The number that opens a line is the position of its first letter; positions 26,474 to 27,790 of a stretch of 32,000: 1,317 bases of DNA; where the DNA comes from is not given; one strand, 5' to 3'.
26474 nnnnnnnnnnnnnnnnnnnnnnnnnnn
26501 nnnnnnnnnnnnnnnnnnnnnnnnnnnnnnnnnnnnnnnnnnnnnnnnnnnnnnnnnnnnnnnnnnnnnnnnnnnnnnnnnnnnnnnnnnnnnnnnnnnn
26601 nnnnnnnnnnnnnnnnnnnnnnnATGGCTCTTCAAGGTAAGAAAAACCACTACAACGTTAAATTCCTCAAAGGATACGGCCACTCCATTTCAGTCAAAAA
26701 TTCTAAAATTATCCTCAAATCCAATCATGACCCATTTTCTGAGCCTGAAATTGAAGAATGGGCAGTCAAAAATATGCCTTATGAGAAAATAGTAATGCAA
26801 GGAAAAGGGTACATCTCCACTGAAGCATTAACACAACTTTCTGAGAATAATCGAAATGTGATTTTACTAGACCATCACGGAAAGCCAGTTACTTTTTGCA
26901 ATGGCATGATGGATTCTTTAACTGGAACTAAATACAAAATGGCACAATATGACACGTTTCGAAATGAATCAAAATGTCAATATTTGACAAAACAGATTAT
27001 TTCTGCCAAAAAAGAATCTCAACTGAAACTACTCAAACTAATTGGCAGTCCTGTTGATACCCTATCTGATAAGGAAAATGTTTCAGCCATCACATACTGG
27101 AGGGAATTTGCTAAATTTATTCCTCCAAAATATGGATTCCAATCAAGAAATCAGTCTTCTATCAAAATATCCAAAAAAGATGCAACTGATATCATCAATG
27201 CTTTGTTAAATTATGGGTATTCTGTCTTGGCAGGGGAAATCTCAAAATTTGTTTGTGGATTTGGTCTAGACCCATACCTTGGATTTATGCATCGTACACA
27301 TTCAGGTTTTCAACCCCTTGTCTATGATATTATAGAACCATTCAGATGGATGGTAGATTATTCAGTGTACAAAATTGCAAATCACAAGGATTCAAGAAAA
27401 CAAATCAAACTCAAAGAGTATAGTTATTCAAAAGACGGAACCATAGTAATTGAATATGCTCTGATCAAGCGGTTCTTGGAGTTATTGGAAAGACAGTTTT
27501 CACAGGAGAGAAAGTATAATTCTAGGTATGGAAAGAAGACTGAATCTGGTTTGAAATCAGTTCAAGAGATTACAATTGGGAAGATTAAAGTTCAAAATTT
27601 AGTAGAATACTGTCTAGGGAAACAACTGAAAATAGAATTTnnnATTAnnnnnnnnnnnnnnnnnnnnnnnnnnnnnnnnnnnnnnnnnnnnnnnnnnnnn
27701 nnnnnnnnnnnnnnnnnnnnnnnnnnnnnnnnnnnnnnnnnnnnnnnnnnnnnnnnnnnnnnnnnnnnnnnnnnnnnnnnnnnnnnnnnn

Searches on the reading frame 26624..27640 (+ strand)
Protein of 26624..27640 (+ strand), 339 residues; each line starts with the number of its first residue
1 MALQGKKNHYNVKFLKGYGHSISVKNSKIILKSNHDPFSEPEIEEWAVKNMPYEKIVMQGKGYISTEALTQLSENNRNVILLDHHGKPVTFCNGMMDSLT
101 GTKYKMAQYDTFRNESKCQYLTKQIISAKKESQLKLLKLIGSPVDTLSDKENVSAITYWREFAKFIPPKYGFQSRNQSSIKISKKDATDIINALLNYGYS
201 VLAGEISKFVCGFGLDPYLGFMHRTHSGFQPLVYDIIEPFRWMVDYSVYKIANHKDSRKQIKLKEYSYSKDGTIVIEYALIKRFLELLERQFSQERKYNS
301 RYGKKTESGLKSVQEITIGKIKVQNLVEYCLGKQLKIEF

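Call 3: search_protein_families(library=pfam, proteins=[window:26624-27640:+], max_evalue=1)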
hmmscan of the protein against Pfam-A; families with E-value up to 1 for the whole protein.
window:26624-27640:+ (339 aa): 2 families
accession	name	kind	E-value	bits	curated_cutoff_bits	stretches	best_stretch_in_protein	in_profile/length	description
PF01867.21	Cas_Cas1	-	2.1e-40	139.1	22.3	2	145-289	149-282/283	CRISPR associated protein Cas1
PF01368.27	DHH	-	0.18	12.5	28.1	1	42-108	32-103/125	DHH family, N-terminal domain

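Call 4: search_protein_families(library=padloc, proteins=[window:26624-27640:+], max_evalue=1)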
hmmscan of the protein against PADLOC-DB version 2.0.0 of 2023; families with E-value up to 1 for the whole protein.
window:26624-27640:+ (339 aa): 31 families (the best 25 are shown)
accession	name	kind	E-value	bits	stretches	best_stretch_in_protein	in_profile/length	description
PDLC01608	Cas1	-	4.3e-42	142.5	2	144-289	141-275/276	"CAS-I,CAS-II,CAS-III,CAS-IV,CAS-V,CAS-VI; acquisition_1"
PDLC01248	Cas1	-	5.5e-41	138.9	1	30-304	12-274/289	"CAS-I,CAS-II,CAS-III,CAS-IV,CAS-V,CAS-VI; acquisition_1"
PDLC00927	Cas1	-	3e-38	129.8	1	15-306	4-308/327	CRISPR-associated endonuclease Cas1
PDLC01449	Cas1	-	1e-36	124.6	1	54-300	36-258/285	"CAS-I,CAS-II,CAS-III,CAS-IV,CAS-V,CAS-VI; acquisition_1"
PDLC01249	Cas1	-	2.4e-36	123.5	1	15-258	3-242/246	"CAS-I,CAS-II,CAS-III,CAS-IV,CAS-V,CAS-VI; acquisition_1"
PDLC02064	Cas1a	-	9.8e-33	112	1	13-264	4-240/277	-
PDLC02066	Cas1b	-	2.3e-32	110.6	2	145-298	157-301/322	-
PDLC02061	Cas1_II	-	8e-29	98.6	1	59-262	70-258/335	-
PDLC02025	Cas1d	-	1.2e-28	98.6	1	48-297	32-279/316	-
PDLC00928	Cas1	-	1.7e-28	97.5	2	151-299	154-295/315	Cas1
PDLC02063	Cas1_IIIb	-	4.5e-27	92.8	2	150-261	455-559/617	-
PDLC00926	Cas1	-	3.8e-26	90.1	1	23-259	13-243/278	"CRISPR-associated endonuclease Cas1, subtype II/NMENI"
PDLC01743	Cas1c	-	2.8e-25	87.2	2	144-297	154-299/337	-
PDLC00923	Cas1c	-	5.8e-25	86.3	2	144-295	157-301/340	"CRISPR-associated endonuclease Cas1, subtype I-C/DVULG"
PDLC01333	Cas1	-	7.5e-25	85.8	1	56-262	38-239/270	"CAS-I,CAS-II,CAS-III,CAS-IV,CAS-V,CAS-VI; acquisition_1"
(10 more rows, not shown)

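Call 26: find_homologous_proteins(query=window:26624-27640:+, max_evalue=1e-10)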
Query window:26624-27640:+ (339 aa): 940 proteins with E <= 1e-10 among 3197 candidates; the best 120 are listed.
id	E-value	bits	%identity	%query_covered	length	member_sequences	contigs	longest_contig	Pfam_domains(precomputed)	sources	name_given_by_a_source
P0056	2.3e-224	762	100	100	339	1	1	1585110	PF01867.22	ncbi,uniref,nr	ncbi:CRISPR-associated endonuclease Cas1 [Nitrosopumilus oxyclinae]|uniref:CRISPR-associated endonuc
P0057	4.3e-188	643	85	98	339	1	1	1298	PF01867.22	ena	-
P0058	1.6e-186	637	83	99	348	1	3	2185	PF01867.22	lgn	-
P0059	8.3e-185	632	82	99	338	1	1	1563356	PF01867.22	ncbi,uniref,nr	ncbi:CRISPR-associated endonuclease Cas1 [Nitrosopumilus cobalaminigenes]|uniref:CRISPR-associated e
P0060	4.1e-184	629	83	99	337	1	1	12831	PF01867.22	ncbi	-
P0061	8.9e-184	628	81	99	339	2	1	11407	PF01867.22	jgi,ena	-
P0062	1.9e-183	627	82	99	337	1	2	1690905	PF01867.22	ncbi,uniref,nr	ncbi:CRISPR-associated endonuclease Cas1 [Candidatus Nitrosopumilus sediminis]|uniref:CRISPR-associa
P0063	1.8e-182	624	81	99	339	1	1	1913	PF01867.22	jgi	-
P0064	1.9e-180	617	80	98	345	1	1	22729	PF01867.22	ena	-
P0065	6.1e-180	616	81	98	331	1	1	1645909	PF01867.22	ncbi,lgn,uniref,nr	ncbi:CRISPR-associated endonuclease Cas1 [Nitrosopumilus sp. K4]|uniref:CRISPR-associated endonuclea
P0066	1.4e-178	611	79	99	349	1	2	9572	PF01867.22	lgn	-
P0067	2.8e-178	610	81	98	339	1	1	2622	PF01867.22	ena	-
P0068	3.3e-178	610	81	100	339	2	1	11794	PF01867.22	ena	-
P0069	3.7e-178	610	79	100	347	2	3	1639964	PF01867.22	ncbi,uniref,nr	ncbi:CRISPR-associated Cas1 family protein [Candidatus Nitrosopumilus koreensis AR1]|uniref:CRISPR-a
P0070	6.1e-178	609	81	97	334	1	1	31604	PF01867.22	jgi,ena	-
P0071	1.4e-176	605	79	99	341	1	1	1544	PF01867.22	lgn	-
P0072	3.0e-176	604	80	98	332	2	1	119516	PF01867.22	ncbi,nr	ncbi:MAG: CRISPR-associated endonuclease Cas1 [Nitrosopumilus sp.]|nr:CRISPR-associated endonuclease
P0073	1.5e-175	601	79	98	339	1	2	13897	PF01867.22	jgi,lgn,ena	-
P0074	1.2e-174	598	78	99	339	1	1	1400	PF01867.22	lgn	-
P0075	9.1e-174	595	79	97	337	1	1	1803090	PF01867.22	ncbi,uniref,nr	ncbi:CRISPR-associated endonuclease Cas1 [Nitrosopumilus adriaticus]|uniref:CRISPR-associated endonu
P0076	6.8e-173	593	78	100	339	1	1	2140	PF01867.22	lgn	-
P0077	2.9e-172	591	76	100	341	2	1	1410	PF01867.22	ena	-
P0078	9.2e-172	589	78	98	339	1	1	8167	PF01867.22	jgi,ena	-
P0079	1.2e-171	589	77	99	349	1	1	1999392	PF01867.22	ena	-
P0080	1.6e-171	588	78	97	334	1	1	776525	PF01867.22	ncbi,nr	ncbi:MAG: CRISPR-associated endonuclease Cas1 [Nitrosarchaeum sp.]|nr:CRISPR-associated endonuclease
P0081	9.4e-171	586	77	99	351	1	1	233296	PF01867.22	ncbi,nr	ncbi:MAG: CRISPR-associated endonuclease Cas1 [Nitrosarchaeum sp.]|nr:CRISPR-associated endonuclease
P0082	1.2e-170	585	76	99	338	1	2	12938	PF01867.22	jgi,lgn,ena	-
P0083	1.3e-170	585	78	98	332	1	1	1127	PF01867.22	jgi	-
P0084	4.8e-170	583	75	99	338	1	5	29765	PF01867.22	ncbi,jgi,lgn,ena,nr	ncbi:MAG: CRISPR-associated endonuclease Cas1 [Nitrosopumilales archaeon CG_4_9_14_0_2_um_filter_34_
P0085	1.1e-169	582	75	99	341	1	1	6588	PF01867.22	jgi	jgi:CRISPR-associated protein Cas1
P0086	2.1e-169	581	76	99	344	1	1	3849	PF01867.22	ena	-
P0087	2.4e-169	581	76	98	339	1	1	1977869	PF01867.22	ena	-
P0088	5.5e-169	580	78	97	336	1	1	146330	PF01867.22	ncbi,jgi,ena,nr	ncbi:MAG: CRISPR-associated endonuclease Cas1 [Nitrosopumilus sp.]|nr:CRISPR-associated endonuclease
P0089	1.3e-168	579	76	99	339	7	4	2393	PF01867.22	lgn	-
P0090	1.4e-168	578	76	99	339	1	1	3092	PF01867.22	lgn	-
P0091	1.6e-168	578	77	97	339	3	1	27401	PF01867.22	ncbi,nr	ncbi:MAG: CRISPR-associated endonuclease Cas1 [Nitrosopumilus sp.]|nr:CRISPR-associated endonuclease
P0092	1.6e-168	578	74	99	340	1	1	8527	PF01867.22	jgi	-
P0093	3.2e-168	577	76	99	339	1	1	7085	PF01867.22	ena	-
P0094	5.4e-168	576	76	98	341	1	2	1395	PF01867.22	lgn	-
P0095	8.9e-168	576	76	98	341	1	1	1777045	PF01867.22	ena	-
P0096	1.8e-167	575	76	97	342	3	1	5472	PF01867.22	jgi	-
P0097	1.8e-167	575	76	99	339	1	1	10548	PF01867.22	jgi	-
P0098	2.1e-167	575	75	98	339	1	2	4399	PF01867.22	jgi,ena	-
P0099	3.3e-167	574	75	99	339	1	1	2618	PF01867.22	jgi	-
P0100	7.2e-167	573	75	100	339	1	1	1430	PF01867.22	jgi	-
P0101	7.4e-167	573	74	98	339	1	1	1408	PF01867.22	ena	-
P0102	8.2e-167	573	75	99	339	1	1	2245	PF01867.22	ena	-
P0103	8.7e-167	573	74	99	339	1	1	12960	PF01867.22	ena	-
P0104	1.3e-166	572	73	99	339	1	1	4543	PF01867.22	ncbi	-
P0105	1.4e-166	572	74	99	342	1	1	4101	PF01867.22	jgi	jgi:CRISPR-associated protein Cas1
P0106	1.5e-166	572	75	99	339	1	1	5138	PF01867.22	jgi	-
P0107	1.6e-166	572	74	99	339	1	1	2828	PF01867.22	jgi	-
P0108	2.5e-166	571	75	98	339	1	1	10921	PF01867.22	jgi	-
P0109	8.8e-166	569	74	99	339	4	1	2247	PF01867.22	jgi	-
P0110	1.3e-165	569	73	100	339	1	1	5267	PF01867.22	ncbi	-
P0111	2.5e-165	568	74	99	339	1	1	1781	PF01867.22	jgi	-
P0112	2.6e-165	568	73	99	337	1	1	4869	PF01867.22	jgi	-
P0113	4.2e-165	567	73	99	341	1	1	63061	PF01867.22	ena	-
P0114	7.8e-165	566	75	99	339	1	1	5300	PF01867.22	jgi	-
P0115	9.1e-165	566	74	99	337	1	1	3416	PF01867.22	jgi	-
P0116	1.4e-164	565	73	99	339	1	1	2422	PF01867.22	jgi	-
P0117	1.7e-164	565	73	99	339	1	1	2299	PF01867.22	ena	-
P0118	3.1e-164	564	73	99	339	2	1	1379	PF01867.22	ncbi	-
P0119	8.0e-164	563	73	100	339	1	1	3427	PF01867.22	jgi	-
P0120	1.1e-163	562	72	99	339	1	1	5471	PF01867.22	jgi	-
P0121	1.2e-163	562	72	99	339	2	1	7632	PF01867.22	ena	-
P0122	2.4e-163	561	73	99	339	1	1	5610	PF01867.22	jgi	-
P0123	2.9e-163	561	74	98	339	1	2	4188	PF01867.22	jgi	-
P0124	4.0e-163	561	73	100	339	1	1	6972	PF01867.22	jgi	-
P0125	4.6e-163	560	73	99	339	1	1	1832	PF01867.22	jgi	-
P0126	7.5e-163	560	71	100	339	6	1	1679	PF01867.22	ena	-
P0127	3.0e-162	558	73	99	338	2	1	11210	PF01867.22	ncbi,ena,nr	ncbi:MAG: CRISPR-associated endonuclease Cas1 [Nitrosopumilus sp.]|nr:CRISPR-associated endonuclease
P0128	4.3e-162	557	72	99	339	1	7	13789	PF01867.22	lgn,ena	-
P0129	5.1e-162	557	74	98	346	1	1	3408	PF01867.22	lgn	-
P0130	8.6e-162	556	74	97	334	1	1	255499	PF01867.22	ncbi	ncbi:MAG: CRISPR-associated endonuclease Cas1 [Candidatus Nitrosopumilus sp. bin_68KS]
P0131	1.1e-161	556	74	99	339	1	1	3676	PF01867.22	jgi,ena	-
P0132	1.2e-161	556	74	98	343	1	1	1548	PF01867.22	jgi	-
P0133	1.9e-161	555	72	99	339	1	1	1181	PF01867.22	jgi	-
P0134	4.6e-161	554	72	99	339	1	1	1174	PF01867.22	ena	-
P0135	5.2e-161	554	72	99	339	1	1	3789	PF01867.22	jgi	-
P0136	7.3e-161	553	72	99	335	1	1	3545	PF01867.22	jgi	-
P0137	7.7e-161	553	72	100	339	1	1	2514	PF01867.22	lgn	-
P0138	1.4e-160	552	73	98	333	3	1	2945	PF01867.22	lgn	-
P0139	1.6e-160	552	71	99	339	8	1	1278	PF01867.22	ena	-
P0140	4.4e-160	550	72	99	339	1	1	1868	PF01867.22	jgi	-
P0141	5.9e-160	550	73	96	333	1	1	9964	PF01867.22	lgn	-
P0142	1.1e-159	549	73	99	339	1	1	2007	PF01867.22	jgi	-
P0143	1.6e-159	549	70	100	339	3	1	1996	PF01867.22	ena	-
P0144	3.6e-159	547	70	99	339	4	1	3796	PF01867.22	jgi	-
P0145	4.0e-159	547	71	99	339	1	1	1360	PF01867.22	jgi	-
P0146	6.3e-159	547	72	99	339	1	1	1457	PF01867.22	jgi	-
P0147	6.8e-159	547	73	98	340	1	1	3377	PF01867.22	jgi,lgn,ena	-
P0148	1.3e-158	546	71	99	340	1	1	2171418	PF01867.22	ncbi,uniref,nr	ncbi:CRISPR-associated endonuclease Cas1 [Nitrosopumilus ureiphilus]|uniref:CRISPR-associated endonu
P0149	4.0e-158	544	70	99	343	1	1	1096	PF01867.22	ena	-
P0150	6.2e-158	543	72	97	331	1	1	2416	PF01867.22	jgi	-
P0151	2.5e-157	541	70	99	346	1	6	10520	PF01867.22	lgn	-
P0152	3.0e-156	538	69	98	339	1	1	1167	PF01867.22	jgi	-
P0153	9.9e-156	536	70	99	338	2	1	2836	PF01867.22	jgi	jgi:CRISPR-associated protein Cas1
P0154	1.2e-155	536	70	99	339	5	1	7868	PF01867.22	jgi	-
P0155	6.8e-155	533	70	98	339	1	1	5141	PF01867.22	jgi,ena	-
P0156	1.7e-154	532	71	100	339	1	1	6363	PF01867.22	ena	-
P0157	3.1e-153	528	69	99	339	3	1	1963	PF01867.22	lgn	-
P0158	5.3e-152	524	70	97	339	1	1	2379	PF01867.22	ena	-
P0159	1.1e-151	523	68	98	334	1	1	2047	PF01867.22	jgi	-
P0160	1.2e-151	523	77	90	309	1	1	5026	PF01867.22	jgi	-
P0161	2.6e-151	522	72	92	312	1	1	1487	PF01867.22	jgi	jgi:CRISPR-associated protein Cas1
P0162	2.7e-151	522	68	98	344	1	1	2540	PF01867.22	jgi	-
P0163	5.9e-151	521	69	97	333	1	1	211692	PF01867.22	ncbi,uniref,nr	ncbi:CRISPR-associated endonuclease Cas1 [Nitrosopumilus sp.]|uniref:CRISPR-associated endonuclease 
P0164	2.7e-150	518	68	99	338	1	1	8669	PF01867.22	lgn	-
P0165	6.6e-150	517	74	88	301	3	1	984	PF01867.22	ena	-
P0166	1.8e-149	516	68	99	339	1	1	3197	PF01867.22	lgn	-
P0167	1.1e-148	513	66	98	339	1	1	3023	PF01867.22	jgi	jgi:CRISPR-associated protein Cas1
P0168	7.1e-148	510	75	86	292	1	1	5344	PF01867.22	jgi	-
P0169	2.0e-146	506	64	99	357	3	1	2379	PF01867.22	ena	-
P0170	9.0e-146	503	65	98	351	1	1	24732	PF01867.22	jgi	jgi:CRISPR-associated protein Cas1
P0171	1.2e-145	503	65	98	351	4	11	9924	PF01867.22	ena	-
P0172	4.4e-145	501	67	99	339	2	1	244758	PF01867.22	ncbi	ncbi:MAG: CRISPR-associated endonuclease Cas1 [Nitrosarchaeum sp.]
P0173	5.6e-145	501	66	98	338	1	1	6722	PF01867.22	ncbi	-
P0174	7.6e-145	500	64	99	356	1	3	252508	PF01867.22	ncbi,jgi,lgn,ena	jgi:CRISPR-associated protein Cas1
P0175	8.5e-145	500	66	99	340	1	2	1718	PF01867.22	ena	-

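Call 27: find_related_loci(query=window:26624-27640:+, collection=genome_contigs, flank=10000)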
Query window:26624-27640:+ (339 aa) in genome_contigs; peptide patterns used: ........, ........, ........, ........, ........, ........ (x = any residue, [..] = any of these).
75 stretches matched a pattern; 58 encode a relative of the query (tblastn E <= 1e-3); 58 distinct loci.
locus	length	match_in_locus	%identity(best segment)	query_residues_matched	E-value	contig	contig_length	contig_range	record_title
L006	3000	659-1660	75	1-334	0e+0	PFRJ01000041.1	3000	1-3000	MAG: Nitrosopumilales archaeon CG_4_9_14_0_2_um_filter_34_16 CG_4_9_14_0.2_um_filter_scaffold_20048_c, whole genome shot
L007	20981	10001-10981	64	6-332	8e-143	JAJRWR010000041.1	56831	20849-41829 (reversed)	MAG: archaeon isolate Dive96_bin2.279 k141_5236663, whole genome shotgun sequence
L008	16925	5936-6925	62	1-330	1e-136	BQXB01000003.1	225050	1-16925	Nitrosarchaeum sp. LAS73 DNA, sequence3, whole genome shotgun sequence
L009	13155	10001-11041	27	6-339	5e-26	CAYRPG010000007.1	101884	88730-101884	MAG TPA_asm: uncultured Methanomassiliicoccus sp. isolate SRP216815_co1_24 genome assembly, contig: NODE_231_length_1018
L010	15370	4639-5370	32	49-258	2e-23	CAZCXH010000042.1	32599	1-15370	MAG TPA_asm: uncultured Chitinophagaceae bacterium isolate SRP173033_co3_70 genome assembly, contig: NODE_1447_length_32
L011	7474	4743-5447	30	40-250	2e-21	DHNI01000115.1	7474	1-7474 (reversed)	MAG TPA_asm: Firmicutes bacterium UBA5420 UBA5420_contig_3947, whole genome shotgun sequence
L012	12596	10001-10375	37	120-251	1e-18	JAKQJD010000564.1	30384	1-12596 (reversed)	MAG: Bacteroidota bacterium isolate USDV_maxbin.037 k141_1679411, whole genome shotgun sequence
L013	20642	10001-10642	29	51-241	2e-18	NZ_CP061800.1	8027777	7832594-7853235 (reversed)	Desulfonema magnum strain 4be13 chromosome, complete genome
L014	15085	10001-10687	26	56-260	5e-18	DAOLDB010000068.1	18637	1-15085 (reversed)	MAG TPA_asm: Saprospiraceae bacterium isolate AMR_MDS_0143 NODE_527_length_18637_cov_8.085405, whole genome shotgun sequ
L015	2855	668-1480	26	3-251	6e-18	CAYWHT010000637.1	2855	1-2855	MAG TPA_asm: uncultured Saprospiraceae bacterium isolate binchicken_co15_111 genome assembly, contig: NODE_41881_length_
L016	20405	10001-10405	33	144-285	2e-17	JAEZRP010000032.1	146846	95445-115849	MAG: Bacillota bacterium isolate OH_PDB_191 k127_436823, whole genome shotgun sequence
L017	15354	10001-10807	25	14-259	2e-17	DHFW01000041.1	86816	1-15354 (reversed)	MAG TPA_asm: Bacteroidales bacterium UBA4814 UBA4814_contig_1567, whole genome shotgun sequence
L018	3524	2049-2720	26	56-255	1e-17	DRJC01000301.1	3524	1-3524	MAG TPA_asm: Ignavibacteria bacterium isolate HyVt-408 HyVt-408_k95_67457, whole genome shotgun sequence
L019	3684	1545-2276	26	56-272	2e-17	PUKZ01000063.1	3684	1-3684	MAG: Bacteroidales bacterium isolate B1Sed10_61 B1-Sed10-C42905, whole genome shotgun sequence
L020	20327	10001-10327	34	140-255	5e-17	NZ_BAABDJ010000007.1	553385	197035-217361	Hymenobacter fastidiosus strain JCM 17224 sequence07, whole genome shotgun sequence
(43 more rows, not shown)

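Call 29: find_related_loci(query=A2, collection=metagenome_contigs, flank=10000)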
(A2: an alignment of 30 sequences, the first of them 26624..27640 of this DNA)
Query A2 (339 aa) in metagenome_contigs; peptide patterns used: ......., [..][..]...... (x = any residue, [..] = any of these).
600 stretches matched a pattern (row limit reached: there are more); 323 encode a relative of the query (tblastn E <= 1e-3); the best 80 are kept; 80 distinct loci.
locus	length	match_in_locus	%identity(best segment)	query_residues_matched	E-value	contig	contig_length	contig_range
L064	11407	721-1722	81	1-334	0e+0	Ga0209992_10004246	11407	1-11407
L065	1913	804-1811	81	1-336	0e+0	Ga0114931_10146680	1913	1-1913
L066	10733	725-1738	81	1-338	0e+0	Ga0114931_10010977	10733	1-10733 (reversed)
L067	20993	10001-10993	80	1-331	0e+0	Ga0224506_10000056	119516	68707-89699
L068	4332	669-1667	78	1-333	0e+0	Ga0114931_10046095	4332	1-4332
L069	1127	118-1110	78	1-331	0e+0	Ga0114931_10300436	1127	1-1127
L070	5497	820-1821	75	1-334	0e+0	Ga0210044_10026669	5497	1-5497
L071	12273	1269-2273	76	1-335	1e-178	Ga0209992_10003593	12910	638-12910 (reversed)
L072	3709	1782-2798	75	1-339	0e+0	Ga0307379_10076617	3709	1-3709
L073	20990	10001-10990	78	1-330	1e-177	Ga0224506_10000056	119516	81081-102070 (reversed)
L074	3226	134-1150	75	1-339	0e+0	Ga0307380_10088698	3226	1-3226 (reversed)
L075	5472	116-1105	76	1-330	4e-179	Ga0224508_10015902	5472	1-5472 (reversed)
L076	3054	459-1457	75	1-333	0e+0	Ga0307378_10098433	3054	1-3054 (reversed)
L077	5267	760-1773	73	1-338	1e-177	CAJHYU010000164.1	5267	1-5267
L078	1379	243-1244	73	1-334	0e+0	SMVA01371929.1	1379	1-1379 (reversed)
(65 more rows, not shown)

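Call 30: find_related_loci(query=A2, collection=viral_contigs, flank=10000)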
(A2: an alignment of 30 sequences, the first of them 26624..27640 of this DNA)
Query A2 (339 aa) in viral_contigs; peptide patterns used: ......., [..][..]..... (x = any residue, [..] = any of these).
23 stretches matched a pattern, but none encodes a relative of the query by tblastn (E <= 1e-3).

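Call 50: search_protein_families(library=padloc, alignment_id=A4, max_evalue=0.00001)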
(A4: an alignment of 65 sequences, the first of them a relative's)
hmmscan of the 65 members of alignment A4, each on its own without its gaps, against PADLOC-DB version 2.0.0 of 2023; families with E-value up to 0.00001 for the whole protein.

A. member 1, L007:11260-11703:- (148 aa): 0 families

B. families by the number of members that match (of 65 scanned): 136 families (the first 25 are shown)
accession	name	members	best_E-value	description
PDLC03630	REase_MTase_IIG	2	4.2e-92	Type IIG restriction enzyme-methyltransferase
PDLC03580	REase_II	2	2.1e-45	Type II restriction enzyme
PDLC02529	PglX|PglXI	2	7e-33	PglX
PDLC03235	MTase_II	2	3.5e-29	Type II methyltransferase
PDLC03598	REase_MTase_IIG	2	3.1e-23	Type IIG restriction enzyme-methyltransferase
PDLC02525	PglX|PglXI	2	7.5e-21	PglX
PDLC03267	MTase_II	2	8.1e-21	Type II methyltransferase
PDLC03348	MTase_II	2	5.3e-17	Type II methyltransferase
PDLC03338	MTase_II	2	1.7e-16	Type II methyltransferase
PDLC03021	MTase_I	2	2.4e-15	Type I methyltransferase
PDLC04134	mad2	2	1.2e-14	mads_2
PDLC03318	MTase_II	2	1.1e-11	Type II methyltransferase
PDLC02528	PglX|PglXI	2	6.2e-11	PglX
PDLC03025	MTase_I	2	9.1e-11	Type I methyltransferase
PDLC03604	REase_MTase_IIG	1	2.2e-91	Type IIG restriction enzyme-methyltransferase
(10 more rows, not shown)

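Call 51: search_protein_families(library=pfam, alignment_id=A4, max_evalue=0.00001)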
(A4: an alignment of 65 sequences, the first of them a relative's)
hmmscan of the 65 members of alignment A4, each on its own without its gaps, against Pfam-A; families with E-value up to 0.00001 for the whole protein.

A. member 1, L007:11260-11703:- (148 aa): 0 families

B. families by the number of members that match (of 65 scanned): 48 families (the first 25 are shown)
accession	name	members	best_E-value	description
PF07669.17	Eco57I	2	1.6e-41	Eco57I restriction-modification methylase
PF20473.4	MmeI_Mtase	2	7.4e-17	MmeI, DNA-methyltransferase domain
PF02384.22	N6_Mtase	2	1.7e-15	N-6 DNA Methylase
PF04055.27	Radical_SAM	2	1.8e-09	Radical SAM superfamily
PF00180.25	Iso_dh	1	2.7e-100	Isocitrate/isopropylmalate dehydrogenase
PF02543.21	Carbam_trans_N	1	8.4e-95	Carbamoyltransferase N-terminus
PF00682.25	HMGL-like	1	1.8e-87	HMGL-like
PF00515.34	TPR_1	1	1.4e-45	Tetratricopeptide repeat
PF07719.23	TPR_2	1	4.1e-42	Tetratricopeptide repeat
PF13181.12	TPR_8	1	3.5e-37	Tetratricopeptide repeat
PF00056.29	Ldh_1_N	1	1e-35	lactate/malate dehydrogenase, NAD binding domain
PF14022.11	DUF4238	1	9.6e-35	Protein of unknown function (DUF4238)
PF04471.18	Mrr_cat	1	1.4e-34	Restriction endonuclease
PF08502.15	LeuA_dimer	1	1.8e-29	LeuA allosteric (dimerisation) domain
PF02866.23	Ldh_1_C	1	1.9e-29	lactate/malate dehydrogenase, alpha/beta C-terminal domain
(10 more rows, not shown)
